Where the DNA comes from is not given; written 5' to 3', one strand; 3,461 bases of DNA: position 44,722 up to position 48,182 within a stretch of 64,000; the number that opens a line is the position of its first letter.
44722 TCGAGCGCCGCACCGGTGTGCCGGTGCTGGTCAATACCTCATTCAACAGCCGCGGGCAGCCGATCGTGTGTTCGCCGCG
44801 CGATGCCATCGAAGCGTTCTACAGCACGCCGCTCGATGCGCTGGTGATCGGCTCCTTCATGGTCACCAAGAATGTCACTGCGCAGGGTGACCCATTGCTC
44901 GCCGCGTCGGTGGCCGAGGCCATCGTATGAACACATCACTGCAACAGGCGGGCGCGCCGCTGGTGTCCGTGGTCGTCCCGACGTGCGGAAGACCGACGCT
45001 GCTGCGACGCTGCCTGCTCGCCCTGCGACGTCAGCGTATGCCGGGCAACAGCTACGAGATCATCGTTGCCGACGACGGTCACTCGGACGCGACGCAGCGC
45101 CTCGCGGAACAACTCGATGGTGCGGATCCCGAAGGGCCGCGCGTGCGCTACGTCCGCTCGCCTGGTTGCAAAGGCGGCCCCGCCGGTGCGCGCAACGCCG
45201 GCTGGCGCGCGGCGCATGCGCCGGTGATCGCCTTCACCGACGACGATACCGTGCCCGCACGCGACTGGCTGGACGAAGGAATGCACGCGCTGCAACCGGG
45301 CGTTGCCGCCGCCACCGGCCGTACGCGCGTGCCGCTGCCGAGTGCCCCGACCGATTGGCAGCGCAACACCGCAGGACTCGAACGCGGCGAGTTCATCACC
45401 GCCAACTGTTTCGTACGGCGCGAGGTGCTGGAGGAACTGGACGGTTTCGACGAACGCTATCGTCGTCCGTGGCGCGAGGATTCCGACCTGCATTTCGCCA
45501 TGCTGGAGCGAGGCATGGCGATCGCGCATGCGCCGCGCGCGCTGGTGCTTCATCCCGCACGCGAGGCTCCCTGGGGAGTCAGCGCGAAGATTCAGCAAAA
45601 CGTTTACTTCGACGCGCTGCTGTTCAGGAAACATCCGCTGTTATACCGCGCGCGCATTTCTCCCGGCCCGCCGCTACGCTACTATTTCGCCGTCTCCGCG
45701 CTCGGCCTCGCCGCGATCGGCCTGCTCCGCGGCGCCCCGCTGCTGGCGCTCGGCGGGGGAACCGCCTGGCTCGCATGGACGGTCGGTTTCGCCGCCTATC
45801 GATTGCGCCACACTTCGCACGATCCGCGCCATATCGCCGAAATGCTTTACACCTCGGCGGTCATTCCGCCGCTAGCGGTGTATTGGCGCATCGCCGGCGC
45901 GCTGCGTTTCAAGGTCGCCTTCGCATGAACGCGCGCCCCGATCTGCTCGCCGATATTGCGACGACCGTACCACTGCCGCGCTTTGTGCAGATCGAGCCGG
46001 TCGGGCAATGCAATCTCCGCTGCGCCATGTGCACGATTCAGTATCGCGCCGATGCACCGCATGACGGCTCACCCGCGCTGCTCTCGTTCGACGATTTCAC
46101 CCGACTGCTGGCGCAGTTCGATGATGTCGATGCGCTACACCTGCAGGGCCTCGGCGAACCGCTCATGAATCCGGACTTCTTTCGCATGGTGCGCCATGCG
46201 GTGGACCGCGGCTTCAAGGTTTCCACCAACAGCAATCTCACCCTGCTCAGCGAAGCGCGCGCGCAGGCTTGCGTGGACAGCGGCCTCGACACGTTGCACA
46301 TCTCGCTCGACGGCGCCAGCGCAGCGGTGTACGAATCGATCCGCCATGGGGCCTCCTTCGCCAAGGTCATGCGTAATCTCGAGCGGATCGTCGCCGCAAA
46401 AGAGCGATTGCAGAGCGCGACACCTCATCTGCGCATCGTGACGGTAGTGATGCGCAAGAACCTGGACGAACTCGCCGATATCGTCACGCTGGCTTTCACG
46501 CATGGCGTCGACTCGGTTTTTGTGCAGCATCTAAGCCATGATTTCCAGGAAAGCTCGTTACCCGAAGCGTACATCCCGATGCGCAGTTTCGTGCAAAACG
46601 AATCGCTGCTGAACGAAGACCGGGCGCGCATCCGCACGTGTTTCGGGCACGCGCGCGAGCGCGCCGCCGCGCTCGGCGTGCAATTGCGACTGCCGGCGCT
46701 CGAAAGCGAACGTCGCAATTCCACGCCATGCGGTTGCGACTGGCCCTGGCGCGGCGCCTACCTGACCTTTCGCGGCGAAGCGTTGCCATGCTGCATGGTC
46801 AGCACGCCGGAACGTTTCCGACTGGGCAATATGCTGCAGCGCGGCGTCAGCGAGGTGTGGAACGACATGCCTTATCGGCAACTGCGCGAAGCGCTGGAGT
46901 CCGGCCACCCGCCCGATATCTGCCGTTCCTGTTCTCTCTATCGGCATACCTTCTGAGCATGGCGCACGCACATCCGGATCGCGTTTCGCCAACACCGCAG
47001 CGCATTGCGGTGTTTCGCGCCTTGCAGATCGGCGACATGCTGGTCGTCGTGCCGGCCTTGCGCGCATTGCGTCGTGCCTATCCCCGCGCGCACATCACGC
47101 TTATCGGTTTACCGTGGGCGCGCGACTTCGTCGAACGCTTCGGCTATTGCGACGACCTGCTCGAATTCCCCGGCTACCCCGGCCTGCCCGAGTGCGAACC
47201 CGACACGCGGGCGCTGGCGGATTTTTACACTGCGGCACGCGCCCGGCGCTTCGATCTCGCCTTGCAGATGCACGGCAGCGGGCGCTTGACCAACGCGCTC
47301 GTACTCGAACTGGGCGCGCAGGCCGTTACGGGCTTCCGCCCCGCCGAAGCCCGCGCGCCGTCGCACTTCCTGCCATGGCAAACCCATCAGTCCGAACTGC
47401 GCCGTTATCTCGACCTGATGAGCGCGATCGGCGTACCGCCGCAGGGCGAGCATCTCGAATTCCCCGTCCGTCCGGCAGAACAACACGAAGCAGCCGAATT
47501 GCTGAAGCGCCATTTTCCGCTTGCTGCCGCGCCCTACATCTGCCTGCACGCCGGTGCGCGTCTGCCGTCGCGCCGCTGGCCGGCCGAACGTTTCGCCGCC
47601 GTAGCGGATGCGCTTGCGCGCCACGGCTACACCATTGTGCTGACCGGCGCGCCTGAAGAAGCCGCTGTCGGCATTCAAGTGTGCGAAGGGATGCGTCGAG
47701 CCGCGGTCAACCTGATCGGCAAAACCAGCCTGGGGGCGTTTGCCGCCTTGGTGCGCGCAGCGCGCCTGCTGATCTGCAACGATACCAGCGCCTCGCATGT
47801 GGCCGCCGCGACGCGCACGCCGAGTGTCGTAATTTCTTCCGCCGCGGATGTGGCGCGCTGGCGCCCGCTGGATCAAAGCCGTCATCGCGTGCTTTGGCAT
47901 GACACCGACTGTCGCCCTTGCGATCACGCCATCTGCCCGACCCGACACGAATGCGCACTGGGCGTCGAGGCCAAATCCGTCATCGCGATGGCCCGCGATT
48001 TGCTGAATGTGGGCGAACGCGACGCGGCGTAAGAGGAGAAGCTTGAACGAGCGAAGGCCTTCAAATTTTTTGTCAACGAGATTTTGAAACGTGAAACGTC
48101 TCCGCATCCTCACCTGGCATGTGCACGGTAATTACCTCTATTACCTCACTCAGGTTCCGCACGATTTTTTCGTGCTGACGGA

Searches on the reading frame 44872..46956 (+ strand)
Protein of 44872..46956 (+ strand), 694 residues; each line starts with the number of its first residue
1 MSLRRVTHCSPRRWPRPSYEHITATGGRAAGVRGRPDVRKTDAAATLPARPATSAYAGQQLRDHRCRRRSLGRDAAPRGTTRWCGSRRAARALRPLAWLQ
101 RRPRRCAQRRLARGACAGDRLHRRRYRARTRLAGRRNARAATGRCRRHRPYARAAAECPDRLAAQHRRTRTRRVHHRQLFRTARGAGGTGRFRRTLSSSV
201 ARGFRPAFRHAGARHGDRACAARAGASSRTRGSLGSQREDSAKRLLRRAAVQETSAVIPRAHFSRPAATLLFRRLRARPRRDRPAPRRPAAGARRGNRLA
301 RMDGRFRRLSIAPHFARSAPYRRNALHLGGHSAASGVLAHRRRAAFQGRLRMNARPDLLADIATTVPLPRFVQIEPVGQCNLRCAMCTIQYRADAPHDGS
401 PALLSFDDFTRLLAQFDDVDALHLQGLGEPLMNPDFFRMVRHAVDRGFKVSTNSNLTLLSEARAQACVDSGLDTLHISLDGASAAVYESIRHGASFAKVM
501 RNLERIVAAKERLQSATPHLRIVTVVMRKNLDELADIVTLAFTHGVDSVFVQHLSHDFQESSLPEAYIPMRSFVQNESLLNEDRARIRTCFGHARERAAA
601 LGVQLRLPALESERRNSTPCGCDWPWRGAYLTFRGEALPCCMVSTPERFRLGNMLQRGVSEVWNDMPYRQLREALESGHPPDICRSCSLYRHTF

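Call 7: search_protein_families(library=pfam, proteins=[window:44872-46956:+])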
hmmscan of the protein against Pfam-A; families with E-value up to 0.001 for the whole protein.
window:44872-46956:+ (694 aa): 2 families
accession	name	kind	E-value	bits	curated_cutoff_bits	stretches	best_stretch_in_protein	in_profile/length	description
PF04055.27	Radical_SAM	-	1.1e-16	61.8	29.5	1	375-530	2-155/166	Radical SAM superfamily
PF13186.11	SPASM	-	9e-12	45.6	21.5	1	622-687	1-66/67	Iron-sulfur cluster-binding domain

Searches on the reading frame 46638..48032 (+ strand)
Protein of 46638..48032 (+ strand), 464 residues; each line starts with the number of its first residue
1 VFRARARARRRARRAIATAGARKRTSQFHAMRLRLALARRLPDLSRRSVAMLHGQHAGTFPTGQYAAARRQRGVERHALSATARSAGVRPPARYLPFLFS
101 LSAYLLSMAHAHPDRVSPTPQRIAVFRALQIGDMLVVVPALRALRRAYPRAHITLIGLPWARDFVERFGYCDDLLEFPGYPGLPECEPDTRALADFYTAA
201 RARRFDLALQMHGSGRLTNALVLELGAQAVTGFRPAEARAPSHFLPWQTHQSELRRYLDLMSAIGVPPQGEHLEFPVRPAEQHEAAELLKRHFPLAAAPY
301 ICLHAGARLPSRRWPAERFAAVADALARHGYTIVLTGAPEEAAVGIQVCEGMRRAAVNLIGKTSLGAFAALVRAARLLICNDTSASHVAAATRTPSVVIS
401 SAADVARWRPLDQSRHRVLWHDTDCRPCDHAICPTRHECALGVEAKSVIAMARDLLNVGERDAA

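Call 7: search_protein_families(library=pfam, proteins=[window:46638-48032:+])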
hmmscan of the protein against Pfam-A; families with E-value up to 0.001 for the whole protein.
window:46638-48032:+ (464 aa): 1 family
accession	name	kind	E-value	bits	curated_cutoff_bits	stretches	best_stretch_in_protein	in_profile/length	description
PF01075.23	Glyco_transf_9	-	1.1e-34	120.4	22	1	201-435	9-243/247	Glycosyltransferase family 9 (heptosyltransferase)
